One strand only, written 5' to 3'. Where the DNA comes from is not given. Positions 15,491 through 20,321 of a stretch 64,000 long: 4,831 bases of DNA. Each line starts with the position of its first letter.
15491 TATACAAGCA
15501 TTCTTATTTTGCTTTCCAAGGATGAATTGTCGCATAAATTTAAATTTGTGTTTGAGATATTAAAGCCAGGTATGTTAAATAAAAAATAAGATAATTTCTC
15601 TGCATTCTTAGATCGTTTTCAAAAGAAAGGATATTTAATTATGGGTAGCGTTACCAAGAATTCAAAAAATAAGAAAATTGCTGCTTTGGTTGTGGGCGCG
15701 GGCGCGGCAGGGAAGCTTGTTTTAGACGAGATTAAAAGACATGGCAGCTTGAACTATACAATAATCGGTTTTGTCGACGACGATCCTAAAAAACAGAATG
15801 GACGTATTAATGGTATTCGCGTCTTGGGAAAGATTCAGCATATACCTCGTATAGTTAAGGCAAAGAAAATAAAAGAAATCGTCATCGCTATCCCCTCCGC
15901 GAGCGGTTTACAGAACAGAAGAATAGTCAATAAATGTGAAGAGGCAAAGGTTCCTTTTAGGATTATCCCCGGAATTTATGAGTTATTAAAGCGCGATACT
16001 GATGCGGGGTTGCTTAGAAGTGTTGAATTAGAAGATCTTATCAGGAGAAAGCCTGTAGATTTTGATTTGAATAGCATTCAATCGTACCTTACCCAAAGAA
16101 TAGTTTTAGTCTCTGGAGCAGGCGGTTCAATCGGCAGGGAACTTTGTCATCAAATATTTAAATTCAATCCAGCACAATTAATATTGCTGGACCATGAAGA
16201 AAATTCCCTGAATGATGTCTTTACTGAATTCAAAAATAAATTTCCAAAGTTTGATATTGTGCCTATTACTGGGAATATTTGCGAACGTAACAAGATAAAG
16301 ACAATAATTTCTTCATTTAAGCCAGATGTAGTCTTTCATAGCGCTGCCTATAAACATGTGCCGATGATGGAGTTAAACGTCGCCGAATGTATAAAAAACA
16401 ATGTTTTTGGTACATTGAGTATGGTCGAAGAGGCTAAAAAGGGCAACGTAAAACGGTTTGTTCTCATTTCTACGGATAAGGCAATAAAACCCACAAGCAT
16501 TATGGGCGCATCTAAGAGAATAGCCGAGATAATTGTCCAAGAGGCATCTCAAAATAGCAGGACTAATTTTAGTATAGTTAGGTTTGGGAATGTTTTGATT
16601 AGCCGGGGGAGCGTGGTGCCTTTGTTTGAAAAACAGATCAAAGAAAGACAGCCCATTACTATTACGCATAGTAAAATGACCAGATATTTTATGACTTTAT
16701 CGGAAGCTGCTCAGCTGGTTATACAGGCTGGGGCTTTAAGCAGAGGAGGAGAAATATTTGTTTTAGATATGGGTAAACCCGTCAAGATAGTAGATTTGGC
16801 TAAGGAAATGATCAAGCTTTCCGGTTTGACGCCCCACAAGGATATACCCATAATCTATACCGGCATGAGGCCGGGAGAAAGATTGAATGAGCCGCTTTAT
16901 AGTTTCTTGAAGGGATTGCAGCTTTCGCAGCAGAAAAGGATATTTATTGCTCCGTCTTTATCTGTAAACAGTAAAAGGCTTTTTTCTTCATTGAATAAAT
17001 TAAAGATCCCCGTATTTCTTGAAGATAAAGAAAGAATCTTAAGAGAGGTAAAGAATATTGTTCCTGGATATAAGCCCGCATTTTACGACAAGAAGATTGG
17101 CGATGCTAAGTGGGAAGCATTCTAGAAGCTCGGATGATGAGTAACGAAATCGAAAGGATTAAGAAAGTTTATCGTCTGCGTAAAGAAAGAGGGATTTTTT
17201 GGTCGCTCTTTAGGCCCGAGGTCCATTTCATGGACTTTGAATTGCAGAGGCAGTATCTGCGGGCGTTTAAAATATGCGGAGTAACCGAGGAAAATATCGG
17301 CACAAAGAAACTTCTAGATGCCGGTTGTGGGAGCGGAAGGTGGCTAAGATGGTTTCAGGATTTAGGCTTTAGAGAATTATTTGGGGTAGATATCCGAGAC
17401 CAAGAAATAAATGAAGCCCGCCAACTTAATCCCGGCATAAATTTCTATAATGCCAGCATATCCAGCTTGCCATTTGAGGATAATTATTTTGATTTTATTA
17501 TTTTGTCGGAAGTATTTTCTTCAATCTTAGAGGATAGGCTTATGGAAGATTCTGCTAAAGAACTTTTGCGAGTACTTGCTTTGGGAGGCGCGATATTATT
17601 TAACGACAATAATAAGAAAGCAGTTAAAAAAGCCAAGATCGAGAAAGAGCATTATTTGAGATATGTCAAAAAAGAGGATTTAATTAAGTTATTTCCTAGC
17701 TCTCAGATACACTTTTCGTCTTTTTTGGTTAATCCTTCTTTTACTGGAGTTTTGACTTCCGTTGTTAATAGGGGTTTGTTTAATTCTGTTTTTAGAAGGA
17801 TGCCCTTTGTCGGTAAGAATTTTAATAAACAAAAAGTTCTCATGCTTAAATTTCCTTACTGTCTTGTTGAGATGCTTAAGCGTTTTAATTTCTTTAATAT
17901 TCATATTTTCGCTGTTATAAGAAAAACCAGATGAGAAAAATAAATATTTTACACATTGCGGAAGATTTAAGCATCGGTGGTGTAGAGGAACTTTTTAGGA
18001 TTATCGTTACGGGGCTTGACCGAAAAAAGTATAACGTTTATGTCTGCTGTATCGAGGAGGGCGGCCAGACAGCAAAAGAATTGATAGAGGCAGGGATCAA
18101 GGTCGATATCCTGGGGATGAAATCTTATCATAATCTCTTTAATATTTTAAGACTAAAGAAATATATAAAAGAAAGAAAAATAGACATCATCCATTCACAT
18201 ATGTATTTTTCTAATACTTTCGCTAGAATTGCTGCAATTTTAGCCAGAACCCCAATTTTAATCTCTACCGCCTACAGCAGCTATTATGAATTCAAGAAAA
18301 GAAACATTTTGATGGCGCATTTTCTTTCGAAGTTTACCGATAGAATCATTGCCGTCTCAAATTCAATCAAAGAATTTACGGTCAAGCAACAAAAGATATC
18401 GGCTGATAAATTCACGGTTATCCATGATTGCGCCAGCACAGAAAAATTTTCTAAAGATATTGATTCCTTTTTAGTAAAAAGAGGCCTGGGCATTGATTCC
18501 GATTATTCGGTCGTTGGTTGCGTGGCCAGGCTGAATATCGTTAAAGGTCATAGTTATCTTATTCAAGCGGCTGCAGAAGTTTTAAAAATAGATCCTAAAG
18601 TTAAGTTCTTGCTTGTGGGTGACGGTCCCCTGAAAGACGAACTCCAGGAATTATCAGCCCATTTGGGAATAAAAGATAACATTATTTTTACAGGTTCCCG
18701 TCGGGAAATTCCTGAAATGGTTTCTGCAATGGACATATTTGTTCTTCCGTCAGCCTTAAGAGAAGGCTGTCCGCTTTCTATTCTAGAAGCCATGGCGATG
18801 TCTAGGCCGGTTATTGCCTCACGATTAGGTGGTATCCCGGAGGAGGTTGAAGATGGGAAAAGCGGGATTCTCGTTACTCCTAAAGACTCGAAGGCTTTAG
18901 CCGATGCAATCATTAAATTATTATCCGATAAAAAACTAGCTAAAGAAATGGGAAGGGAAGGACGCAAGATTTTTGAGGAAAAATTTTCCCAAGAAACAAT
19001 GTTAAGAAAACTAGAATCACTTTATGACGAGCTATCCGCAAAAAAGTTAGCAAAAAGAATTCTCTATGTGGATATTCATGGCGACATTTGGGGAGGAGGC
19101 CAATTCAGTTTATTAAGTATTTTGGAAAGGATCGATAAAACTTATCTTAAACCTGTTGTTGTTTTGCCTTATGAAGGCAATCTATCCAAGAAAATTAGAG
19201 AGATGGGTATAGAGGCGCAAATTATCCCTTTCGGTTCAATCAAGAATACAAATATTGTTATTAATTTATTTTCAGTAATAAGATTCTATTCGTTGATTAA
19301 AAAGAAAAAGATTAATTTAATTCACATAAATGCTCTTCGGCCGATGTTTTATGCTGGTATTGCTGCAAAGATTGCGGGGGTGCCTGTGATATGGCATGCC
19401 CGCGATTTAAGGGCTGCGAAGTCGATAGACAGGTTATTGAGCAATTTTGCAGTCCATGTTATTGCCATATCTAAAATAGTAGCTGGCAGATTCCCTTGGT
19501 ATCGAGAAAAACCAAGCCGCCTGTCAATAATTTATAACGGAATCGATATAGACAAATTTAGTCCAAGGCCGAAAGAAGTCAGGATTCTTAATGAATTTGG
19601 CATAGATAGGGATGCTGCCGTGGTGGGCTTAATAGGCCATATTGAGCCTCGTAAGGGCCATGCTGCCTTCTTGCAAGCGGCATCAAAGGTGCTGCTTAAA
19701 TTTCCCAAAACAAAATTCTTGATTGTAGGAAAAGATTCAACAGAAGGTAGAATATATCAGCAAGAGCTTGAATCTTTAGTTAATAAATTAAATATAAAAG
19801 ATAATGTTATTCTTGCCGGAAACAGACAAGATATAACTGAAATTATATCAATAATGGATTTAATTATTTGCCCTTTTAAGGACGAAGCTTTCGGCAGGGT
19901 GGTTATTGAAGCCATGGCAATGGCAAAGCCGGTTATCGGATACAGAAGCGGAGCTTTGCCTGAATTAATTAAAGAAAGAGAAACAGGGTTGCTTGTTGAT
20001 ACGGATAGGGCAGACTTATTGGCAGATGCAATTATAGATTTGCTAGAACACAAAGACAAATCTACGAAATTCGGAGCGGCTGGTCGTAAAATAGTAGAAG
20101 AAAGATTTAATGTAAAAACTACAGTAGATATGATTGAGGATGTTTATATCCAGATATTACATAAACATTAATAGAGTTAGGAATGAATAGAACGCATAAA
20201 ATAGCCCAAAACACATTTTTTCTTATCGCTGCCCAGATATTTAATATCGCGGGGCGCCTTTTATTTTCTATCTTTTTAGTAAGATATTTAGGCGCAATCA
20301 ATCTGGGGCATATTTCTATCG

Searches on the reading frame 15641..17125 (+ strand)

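Call 62: search_protein_families(library=pfam, proteins=[window:15641-17125:+], max_evalue=0.00001)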
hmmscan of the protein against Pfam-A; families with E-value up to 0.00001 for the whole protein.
window:15641-17125:+ (494 aa): 9 families
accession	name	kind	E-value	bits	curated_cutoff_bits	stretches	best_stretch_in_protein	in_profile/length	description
PF02719.21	Polysacc_synt_2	-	2.4e-112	375.3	20.2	1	155-436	1-290/293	Polysaccharide biosynthesis protein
PF01370.27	Epimerase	-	1.9e-22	80.3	20.9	1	155-366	1-227/240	NAD dependent epimerase/dehydratase family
PF13727.12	CoA_binding_3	-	1.3e-14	55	25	1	10-110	76-175/175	CoA-binding domain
PF04321.23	RmlD_sub_bind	-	7.4e-13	48.7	27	1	155-430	3-265/287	RmlD substrate binding domain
PF16363.11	GDP_Man_Dehyd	-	7.1e-12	45.9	27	1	156-280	1-131/332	GDP-mannose 4,6 dehydratase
PF01073.25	3Beta_HSD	-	1.7e-11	44.1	22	1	156-285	1-123/280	3-beta hydroxysteroid dehydrogenase/isomerase family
PF07993.18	NAD_binding_4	-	3.4e-08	33.4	20.1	0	206-282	63-140/258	Male sterility protein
PF17836.7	PglD_N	-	1.1e-07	32.7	23.4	1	16-84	3-65/78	PglD N-terminal domain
PF00106.31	adh_short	-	7.5e-07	29.3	26.6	1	154-265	2-119/195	short chain dehydrogenase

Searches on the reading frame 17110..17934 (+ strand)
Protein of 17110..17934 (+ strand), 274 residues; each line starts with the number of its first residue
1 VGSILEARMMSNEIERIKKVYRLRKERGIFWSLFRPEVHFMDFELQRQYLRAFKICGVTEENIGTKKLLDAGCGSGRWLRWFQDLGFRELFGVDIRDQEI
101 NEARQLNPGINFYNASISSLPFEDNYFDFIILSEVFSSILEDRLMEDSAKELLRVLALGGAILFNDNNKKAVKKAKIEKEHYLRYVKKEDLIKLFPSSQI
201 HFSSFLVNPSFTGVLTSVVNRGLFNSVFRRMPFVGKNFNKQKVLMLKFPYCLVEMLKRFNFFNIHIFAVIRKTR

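Call 62: search_protein_families(library=pfam, proteins=[window:17110-17934:+], max_evalue=0.00001)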
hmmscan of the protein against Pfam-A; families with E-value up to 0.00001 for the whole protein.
window:17110-17934:+ (274 aa): 5 families
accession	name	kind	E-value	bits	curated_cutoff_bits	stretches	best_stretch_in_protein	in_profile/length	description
PF08241.18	Methyltransf_11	-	1.6e-17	64.4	21.2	1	69-164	1-95/95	Methyltransferase domain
PF13649.12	Methyltransf_25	-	2.5e-16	60.6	27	1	69-160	2-97/97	Methyltransferase domain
PF13489.12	Methyltransf_23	-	3.1e-13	50.2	27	1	44-199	8-149/164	Methyltransferase domain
PF13847.12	Methyltransf_31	-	2.1e-11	44.1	27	1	66-180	5-125/145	Methyltransferase domain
PF08242.18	Methyltransf_12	-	6e-08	33.8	30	1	69-161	1-97/98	Methyltransferase domain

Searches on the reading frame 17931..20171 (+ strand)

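Call 62: search_protein_families(library=pfam, proteins=[window:17931-20171:+], max_evalue=0.00001)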
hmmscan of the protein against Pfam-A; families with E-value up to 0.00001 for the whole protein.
window:17931-20171:+ (746 aa): 7 families
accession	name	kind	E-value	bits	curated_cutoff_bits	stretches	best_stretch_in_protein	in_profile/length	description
PF00534.26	Glycos_transf_1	-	1.2e-80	269.5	26.4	2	184-346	7-171/172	Glycosyl transferases group 1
PF13692.12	Glyco_trans_1_4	-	6.3e-74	247.4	27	2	194-333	3-142/142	Glycosyl transferases group 1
PF13439.12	Glyco_transf_4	-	4.3e-37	128.2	28.5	2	15-167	1-165/170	Glycosyltransferase Family 4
PF13477.12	Glyco_trans_4_2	-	3.9e-17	63.1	23.4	1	25-142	16-138/139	Glycosyl transferase 4-like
PF13579.12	Glyco_trans_4_4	-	7.8e-14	52.8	29.7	1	16-165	1-156/158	Glycosyl transferase 4-like domain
PF20706.3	GT4-conflict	-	2.6e-10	40.3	26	0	203-360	210-384/385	Family 4 Glycosyltransferase in conflict systems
PF13524.12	Glyco_trans_1_2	-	6e-10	39.7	25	0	259-361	39-142/144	Glycosyl transferase-like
